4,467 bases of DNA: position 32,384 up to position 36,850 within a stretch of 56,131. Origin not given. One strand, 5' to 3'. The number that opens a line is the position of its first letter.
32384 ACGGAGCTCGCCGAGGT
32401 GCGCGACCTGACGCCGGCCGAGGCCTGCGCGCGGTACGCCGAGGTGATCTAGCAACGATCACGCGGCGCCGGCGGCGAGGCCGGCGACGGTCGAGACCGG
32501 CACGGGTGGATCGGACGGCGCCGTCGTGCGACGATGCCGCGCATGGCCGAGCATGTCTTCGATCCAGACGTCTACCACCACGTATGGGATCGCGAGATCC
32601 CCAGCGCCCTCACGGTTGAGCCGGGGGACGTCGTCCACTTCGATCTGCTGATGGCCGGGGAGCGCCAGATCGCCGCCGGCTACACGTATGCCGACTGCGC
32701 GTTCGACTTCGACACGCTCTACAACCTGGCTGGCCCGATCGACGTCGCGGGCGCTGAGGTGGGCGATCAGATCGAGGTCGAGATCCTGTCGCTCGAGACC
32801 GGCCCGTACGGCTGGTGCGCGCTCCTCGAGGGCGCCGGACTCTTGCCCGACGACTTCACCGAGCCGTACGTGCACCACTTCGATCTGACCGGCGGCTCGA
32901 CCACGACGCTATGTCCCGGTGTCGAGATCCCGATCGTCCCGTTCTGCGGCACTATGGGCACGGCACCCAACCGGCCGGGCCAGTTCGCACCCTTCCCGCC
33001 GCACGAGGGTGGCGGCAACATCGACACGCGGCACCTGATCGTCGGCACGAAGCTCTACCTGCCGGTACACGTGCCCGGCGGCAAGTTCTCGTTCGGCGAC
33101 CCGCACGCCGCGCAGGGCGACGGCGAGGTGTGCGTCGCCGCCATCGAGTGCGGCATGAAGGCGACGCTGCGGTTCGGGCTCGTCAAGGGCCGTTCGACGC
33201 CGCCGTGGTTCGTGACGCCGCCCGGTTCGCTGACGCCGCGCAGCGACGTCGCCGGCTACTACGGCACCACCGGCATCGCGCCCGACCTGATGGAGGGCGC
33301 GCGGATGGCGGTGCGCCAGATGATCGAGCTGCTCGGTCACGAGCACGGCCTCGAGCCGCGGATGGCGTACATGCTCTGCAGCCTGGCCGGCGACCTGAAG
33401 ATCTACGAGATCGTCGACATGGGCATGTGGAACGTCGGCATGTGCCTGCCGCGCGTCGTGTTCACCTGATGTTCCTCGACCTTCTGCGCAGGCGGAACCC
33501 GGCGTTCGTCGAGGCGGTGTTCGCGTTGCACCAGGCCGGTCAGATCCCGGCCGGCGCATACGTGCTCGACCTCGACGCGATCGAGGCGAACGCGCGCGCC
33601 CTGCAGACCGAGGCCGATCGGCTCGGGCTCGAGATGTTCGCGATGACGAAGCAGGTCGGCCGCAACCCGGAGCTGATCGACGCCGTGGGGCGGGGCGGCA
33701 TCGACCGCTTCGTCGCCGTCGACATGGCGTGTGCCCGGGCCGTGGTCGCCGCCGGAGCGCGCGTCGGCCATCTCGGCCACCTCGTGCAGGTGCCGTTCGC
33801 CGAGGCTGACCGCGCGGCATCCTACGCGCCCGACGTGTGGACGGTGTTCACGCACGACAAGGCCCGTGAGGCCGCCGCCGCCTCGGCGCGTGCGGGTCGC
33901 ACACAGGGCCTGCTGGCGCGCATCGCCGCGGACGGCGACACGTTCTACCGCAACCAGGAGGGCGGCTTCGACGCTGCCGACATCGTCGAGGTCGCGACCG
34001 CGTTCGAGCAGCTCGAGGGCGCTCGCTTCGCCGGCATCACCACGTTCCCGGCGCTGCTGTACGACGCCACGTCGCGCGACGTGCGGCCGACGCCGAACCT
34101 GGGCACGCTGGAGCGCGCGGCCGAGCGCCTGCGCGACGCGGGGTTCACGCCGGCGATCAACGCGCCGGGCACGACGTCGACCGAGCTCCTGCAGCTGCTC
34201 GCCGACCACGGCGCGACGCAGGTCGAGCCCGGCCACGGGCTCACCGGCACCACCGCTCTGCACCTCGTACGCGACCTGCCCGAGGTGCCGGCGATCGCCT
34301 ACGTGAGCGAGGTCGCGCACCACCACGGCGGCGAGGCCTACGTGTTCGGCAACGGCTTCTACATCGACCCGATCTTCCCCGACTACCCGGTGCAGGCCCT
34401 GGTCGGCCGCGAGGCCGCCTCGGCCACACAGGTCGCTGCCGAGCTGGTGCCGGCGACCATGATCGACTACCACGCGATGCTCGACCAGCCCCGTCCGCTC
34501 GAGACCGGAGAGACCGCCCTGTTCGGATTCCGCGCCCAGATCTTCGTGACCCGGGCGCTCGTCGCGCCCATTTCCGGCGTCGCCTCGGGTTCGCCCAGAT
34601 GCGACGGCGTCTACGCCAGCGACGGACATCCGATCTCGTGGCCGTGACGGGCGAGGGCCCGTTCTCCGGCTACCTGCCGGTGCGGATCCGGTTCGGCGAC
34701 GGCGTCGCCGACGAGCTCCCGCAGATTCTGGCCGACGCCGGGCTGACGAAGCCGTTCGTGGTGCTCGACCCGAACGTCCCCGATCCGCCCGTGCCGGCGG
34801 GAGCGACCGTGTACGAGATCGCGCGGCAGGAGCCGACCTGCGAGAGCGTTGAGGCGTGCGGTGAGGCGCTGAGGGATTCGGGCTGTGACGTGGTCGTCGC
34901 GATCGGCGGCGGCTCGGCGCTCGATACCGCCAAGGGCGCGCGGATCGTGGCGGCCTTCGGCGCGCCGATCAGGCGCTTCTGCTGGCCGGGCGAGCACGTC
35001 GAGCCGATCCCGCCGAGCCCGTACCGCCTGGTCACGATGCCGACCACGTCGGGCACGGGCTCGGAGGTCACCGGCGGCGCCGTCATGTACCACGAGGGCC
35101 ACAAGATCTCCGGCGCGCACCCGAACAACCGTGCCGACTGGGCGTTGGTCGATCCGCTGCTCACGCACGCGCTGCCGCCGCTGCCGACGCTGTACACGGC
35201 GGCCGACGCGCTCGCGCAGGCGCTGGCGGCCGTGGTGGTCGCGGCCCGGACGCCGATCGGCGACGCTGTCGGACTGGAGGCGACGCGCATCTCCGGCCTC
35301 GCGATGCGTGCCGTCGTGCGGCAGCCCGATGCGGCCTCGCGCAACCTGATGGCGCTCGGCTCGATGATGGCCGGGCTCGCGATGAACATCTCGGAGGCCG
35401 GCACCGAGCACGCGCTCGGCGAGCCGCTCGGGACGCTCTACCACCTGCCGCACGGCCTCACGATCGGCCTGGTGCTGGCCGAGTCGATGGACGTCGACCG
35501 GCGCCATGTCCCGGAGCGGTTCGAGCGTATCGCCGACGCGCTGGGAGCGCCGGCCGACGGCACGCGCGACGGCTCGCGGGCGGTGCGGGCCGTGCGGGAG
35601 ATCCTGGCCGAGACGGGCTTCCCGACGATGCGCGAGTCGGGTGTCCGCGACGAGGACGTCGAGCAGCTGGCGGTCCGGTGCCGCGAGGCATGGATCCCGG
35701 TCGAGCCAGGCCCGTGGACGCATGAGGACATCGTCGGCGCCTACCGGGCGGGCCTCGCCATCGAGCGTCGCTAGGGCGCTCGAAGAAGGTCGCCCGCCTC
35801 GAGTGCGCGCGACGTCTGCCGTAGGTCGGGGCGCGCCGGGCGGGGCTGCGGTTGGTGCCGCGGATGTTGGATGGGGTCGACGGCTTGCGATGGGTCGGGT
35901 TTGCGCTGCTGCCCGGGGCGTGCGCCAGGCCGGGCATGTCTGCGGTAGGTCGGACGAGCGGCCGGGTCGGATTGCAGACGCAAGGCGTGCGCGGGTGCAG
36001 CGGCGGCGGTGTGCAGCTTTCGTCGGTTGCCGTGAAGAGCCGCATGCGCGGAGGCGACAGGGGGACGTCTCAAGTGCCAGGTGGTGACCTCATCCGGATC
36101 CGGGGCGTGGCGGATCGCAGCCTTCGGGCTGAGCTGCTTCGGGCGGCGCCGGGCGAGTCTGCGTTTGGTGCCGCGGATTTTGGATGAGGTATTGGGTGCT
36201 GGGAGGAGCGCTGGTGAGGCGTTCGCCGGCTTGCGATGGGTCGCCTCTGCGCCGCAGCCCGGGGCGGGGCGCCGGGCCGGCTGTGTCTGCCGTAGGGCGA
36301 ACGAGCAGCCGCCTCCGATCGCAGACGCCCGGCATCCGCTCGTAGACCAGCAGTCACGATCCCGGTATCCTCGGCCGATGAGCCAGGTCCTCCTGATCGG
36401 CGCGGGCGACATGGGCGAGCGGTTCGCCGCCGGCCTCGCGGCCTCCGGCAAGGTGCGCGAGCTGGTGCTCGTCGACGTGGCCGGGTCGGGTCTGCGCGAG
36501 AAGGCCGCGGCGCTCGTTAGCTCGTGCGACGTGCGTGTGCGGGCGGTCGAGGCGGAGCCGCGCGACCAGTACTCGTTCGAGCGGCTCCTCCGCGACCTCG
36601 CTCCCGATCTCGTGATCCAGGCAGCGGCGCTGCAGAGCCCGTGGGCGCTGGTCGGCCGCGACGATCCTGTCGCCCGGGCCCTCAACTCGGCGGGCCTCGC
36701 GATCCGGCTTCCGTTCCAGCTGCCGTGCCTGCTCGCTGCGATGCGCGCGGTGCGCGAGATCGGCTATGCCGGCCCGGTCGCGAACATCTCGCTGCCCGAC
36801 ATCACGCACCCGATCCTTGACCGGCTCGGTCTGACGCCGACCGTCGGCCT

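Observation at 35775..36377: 603-bp non-coding island built from an imperfect direct duplication, with a thrice-repeated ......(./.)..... box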

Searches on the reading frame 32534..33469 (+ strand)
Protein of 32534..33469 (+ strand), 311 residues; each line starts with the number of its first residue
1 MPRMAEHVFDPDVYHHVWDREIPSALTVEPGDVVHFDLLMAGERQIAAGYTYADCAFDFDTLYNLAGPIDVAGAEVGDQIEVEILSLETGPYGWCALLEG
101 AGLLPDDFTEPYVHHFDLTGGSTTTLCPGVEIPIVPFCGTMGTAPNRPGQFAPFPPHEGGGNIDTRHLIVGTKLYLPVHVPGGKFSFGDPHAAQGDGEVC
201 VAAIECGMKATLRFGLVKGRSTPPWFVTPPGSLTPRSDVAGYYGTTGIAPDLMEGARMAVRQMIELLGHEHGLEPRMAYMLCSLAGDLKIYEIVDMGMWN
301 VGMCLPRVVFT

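Call 14: search_protein_families(library=pfam, proteins=[window:32534-33469:+], max_evalue=0.01)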
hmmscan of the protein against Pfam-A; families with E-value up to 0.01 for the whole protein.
window:32534-33469:+ (311 aa): 1 family
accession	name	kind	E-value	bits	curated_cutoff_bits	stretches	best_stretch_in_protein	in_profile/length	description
PF03069.20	FmdA_AmdA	-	6.3e-45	154.1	27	2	155-310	205-371/373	Acetamidase/Formamidase family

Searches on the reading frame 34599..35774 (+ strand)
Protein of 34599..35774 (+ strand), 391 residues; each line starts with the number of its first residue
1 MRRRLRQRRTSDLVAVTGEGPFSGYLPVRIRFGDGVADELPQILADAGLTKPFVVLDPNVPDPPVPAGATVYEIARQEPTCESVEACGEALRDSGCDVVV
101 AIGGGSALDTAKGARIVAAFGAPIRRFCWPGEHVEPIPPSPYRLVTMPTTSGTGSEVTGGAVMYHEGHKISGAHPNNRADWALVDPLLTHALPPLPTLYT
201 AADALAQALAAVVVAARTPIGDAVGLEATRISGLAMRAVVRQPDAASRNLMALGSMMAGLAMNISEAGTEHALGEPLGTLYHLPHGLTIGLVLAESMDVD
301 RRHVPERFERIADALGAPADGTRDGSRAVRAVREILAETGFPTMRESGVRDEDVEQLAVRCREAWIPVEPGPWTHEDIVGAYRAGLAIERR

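Call 13: find_encoding_contigs(protein=window:34599-35774:+, flank=10000, max_places=10)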
Protein window:34599-35774:+ (391 aa): no gene with exactly this product is on record in the collection.

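Call 14: search_protein_families(library=pfam, proteins=[window:34599-35774:+], max_evalue=0.01)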
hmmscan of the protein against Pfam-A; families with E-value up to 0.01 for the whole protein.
window:34599-35774:+ (391 aa): 3 families
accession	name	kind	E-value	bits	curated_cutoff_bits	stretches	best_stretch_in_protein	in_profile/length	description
PF00465.25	Fe-ADH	-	6.7e-34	117.3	31.3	1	27-186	1-168/168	Iron-containing alcohol dehydrogenase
PF25137.1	ADH_Fe_C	-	3.3e-29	102.4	27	1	197-384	1-192/194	Fe-containing alcohol dehydrogenase family, C-terminal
PF13685.12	Fe-ADH_2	-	7.5e-06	26.5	28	1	73-113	53-92/149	Iron-containing alcohol dehydrogenase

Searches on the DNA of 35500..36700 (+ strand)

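Call 4: search_rna_families(source=window, start=35500, end=36700, threshold=evalue, max_evalue=10, show_alignments=3)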
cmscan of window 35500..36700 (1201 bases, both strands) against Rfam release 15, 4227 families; matches with E-value up to 10: 3.
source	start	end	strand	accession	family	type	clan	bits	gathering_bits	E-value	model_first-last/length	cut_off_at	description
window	36543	36601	-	RF03314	mir-1908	Gene; miRNA;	-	20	82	5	1-73/73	no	mir-1908 microRNA precursor family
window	35659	35723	+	RF02236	asX2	Gene; sRNA;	-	16.9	70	2.1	1-87/87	no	Xanthomonas sRNA asX2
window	36609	36689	-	RF00989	mir-492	Gene; miRNA;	-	14.2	76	5.7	1-75/75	no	mir-492 microRNA precursor family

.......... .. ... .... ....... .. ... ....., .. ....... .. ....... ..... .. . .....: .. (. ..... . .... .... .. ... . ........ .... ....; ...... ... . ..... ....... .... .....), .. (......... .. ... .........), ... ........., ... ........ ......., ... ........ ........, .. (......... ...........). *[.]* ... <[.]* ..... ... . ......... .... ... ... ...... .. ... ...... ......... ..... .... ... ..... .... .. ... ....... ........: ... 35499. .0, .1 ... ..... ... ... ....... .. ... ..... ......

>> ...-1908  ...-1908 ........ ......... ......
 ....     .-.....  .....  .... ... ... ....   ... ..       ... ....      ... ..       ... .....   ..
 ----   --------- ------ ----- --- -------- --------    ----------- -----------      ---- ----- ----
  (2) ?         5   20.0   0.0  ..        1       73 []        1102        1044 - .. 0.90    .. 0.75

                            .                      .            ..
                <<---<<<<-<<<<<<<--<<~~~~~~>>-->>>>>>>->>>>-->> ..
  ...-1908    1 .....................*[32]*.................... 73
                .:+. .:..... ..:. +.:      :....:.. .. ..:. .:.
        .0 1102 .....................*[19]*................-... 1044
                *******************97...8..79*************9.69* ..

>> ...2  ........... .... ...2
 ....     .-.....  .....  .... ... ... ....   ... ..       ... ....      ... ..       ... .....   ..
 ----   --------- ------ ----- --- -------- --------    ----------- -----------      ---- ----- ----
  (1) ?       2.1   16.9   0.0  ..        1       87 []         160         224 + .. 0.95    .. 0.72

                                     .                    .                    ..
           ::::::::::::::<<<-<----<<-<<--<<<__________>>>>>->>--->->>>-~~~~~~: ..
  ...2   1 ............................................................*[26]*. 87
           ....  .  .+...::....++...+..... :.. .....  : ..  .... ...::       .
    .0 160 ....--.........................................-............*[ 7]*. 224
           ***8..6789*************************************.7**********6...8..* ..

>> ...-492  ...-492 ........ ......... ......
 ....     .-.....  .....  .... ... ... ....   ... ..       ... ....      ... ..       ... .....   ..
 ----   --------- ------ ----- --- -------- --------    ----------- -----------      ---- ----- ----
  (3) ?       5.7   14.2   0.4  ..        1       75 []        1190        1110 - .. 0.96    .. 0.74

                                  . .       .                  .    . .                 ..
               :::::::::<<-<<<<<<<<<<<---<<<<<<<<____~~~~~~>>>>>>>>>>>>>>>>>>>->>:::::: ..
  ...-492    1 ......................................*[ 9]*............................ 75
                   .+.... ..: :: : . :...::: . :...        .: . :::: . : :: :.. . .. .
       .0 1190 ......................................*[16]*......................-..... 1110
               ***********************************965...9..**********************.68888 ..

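Call 40: search_dna_similar(query=window:35930-36340:+, collection=plasmids, mode=distant, max_evalue=0.001)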
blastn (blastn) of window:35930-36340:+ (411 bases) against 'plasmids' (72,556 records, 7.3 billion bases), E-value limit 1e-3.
No match.

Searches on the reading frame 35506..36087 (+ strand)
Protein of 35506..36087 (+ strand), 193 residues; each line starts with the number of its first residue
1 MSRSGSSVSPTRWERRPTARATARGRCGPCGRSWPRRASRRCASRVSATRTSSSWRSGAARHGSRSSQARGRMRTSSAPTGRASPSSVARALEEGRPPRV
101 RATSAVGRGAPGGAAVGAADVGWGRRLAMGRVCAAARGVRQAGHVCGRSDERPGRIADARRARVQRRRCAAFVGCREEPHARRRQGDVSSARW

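Call 14: search_protein_families(library=pfam, proteins=[window:35506-36087:+], max_evalue=0.01)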
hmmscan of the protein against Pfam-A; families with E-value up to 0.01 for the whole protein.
window:35506-36087:+ (193 aa): 0 families

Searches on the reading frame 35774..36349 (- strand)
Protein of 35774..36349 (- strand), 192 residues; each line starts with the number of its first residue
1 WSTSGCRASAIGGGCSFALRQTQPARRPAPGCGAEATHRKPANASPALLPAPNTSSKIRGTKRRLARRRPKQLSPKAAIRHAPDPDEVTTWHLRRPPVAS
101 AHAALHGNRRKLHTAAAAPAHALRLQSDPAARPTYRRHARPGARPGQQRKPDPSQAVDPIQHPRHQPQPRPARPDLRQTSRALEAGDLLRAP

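Call 74: search_protein_representatives(protein=window:35774-36349:-)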
Query: 192 residues. Proteins with E-value up to 0.001 (for the whole library): 6; up to 1e-10: 0; up to 1e-30: 0. The best 6 are listed.
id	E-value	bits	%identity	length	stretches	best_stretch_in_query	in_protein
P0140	3.3e-07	47.2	53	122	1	61-130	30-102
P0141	4.4e-05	40.2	67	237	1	87-131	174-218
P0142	6.3e-05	39.7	51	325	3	86-123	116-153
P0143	9.4e-05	39.2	73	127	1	87-131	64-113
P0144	1.4e-04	38.6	67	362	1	87-131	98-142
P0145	9.7e-04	35.8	43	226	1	24-150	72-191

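Call 79: find_encoding_contigs(protein=P0142, flank=10000, max_places=10)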
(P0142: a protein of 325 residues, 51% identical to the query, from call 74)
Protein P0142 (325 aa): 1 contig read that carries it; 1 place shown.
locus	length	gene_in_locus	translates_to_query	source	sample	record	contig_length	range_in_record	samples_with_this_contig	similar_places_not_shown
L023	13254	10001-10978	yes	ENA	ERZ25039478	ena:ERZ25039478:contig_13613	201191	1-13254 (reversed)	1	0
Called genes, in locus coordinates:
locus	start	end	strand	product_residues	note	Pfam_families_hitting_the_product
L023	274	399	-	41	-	-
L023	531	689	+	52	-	PF14196:ATC_hydrolase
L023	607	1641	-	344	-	-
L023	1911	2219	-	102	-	PF00999:Na_H_Exchanger (weak)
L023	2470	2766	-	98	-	-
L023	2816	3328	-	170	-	PF02754:CCG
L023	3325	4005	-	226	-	-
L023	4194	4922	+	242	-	-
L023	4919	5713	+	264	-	-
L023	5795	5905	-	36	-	-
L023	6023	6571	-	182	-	PF01012:ETF (faint)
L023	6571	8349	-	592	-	PF01571:GCV_T (faint)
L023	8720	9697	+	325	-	-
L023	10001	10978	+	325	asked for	-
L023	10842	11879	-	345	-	-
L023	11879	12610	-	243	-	-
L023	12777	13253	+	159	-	?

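Call 81: find_encoding_contigs(protein=P0144, flank=10000, max_places=10)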
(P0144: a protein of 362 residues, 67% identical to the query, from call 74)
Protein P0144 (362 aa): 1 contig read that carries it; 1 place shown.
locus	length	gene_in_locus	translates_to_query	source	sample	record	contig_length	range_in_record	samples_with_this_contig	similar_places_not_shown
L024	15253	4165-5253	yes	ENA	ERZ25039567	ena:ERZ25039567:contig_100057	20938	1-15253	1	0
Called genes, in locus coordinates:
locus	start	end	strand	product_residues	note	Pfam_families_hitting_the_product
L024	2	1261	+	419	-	?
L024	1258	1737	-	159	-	-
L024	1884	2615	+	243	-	PF01042:Ribonuc_L-PSP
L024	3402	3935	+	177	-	PF20239:DUF6596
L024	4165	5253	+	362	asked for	-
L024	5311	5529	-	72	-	-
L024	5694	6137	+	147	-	PF06253:MTTB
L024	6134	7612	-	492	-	PF01042:Ribonuc_L-PSP, PF02746:MR_MLE_N, PF13378:MR_MLE_C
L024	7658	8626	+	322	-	PF00296:Bac_luciferase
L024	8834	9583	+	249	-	PF00291:PALP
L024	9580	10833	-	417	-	PF04851:ResIII, PF00270:DEAD, PF00271:Helicase_C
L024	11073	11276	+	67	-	PF00313:CSD, PF08206:OB_RNB (weak)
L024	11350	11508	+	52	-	PF01176:eIF-1a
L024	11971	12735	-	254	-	PF13354:Beta-lactamase2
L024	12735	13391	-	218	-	PF04337:DUF480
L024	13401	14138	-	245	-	PF06314:ADC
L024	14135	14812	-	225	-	PF00392:GntR, PF07729:FCD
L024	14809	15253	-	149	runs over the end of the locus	PF00903:Glyoxalase, PF13669:Glyoxalase_4, PF18029:Glyoxalase_6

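Call 82: find_encoding_contigs(protein=P0140, flank=10000, max_places=10)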
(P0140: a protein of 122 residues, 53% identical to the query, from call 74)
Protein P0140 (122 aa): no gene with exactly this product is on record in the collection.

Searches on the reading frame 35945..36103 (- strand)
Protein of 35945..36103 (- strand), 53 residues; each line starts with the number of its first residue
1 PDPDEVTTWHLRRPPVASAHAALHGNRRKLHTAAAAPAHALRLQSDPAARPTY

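Call 78: find_homologous_proteins(query=A4, max_evalue=0.001)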
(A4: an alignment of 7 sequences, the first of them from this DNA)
Query A4 (7 sequences) (53 aa, profile of the alignment): 1 proteins with E <= 0.001 among 3065 candidates.
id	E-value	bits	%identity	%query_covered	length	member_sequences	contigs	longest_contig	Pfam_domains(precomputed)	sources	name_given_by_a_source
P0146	2.0e-14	71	63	57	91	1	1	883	-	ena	-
